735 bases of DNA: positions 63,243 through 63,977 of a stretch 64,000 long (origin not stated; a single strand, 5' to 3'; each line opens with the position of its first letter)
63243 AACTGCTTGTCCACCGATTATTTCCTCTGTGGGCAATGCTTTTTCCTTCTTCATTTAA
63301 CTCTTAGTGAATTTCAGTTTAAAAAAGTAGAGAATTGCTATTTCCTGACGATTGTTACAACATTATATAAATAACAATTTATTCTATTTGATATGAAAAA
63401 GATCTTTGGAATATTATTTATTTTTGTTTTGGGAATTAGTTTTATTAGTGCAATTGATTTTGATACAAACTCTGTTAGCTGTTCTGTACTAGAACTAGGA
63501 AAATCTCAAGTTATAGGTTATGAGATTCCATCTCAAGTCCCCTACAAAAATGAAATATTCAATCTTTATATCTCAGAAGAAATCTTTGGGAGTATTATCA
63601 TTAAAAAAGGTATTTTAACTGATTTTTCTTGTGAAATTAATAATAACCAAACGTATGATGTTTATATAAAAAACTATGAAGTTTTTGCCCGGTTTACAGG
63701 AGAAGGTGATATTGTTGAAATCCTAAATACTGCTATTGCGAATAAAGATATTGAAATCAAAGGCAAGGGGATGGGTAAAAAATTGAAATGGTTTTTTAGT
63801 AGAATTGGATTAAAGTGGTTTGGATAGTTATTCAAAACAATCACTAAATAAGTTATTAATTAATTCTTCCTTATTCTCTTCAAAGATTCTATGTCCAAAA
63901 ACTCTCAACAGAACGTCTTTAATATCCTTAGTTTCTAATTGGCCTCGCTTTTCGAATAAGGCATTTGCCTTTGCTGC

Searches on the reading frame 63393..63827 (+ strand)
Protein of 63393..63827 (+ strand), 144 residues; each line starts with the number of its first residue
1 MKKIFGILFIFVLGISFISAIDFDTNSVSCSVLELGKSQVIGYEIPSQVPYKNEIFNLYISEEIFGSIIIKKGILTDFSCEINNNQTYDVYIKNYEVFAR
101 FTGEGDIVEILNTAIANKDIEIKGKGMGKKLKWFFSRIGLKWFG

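Call 55: find_encoding_contigs(protein=window:63393-63827:+, flank=10000, max_places=6)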
Protein window:63393-63827:+ (144 aa): 1 contig read that carries it; 1 place shown.
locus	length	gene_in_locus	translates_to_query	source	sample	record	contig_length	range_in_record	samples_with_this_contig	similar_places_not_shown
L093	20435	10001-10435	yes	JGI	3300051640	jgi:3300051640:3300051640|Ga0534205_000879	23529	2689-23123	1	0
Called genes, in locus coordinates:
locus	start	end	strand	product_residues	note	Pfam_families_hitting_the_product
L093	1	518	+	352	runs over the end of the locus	PF18915:DUF5667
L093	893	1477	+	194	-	-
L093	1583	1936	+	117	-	PF00076:RRM_1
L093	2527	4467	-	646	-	PF00270:DEAD (faint), PF04851:ResIII, PF17757:UvrB_inter, PF27431:UvrB_3rd, PF00271:Helicase_C, PF12344:UvrB, PF02151:UVR (weak)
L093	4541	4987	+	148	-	-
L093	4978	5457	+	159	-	-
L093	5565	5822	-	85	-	PF00216:Bac_DNA_binding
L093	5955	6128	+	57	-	-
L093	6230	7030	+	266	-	-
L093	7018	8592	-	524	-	PF01541:GIY-YIG, PF27096:UvrC_M, PF02151:UVR (weak), PF22920:UvrC_RNaseH, PF08459:UvrC_RNaseH_dom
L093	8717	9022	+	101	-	-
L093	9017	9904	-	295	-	PF07136:DUF1385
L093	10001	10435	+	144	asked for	-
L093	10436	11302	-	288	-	PF17863:AAA_lid_2 (weak)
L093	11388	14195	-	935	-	PF00005:ABC_tran (faint), PF01443:Viral_helicase1 (faint), PF02463:SMC_N (faint), PF13173:AAA_14 (faint), PF13191:AAA_16 (faint), PF17760:UvrA_inter, PF17755:UvrA_DNA-bind, PF03193:RsgA_GTPase (weak), +5 more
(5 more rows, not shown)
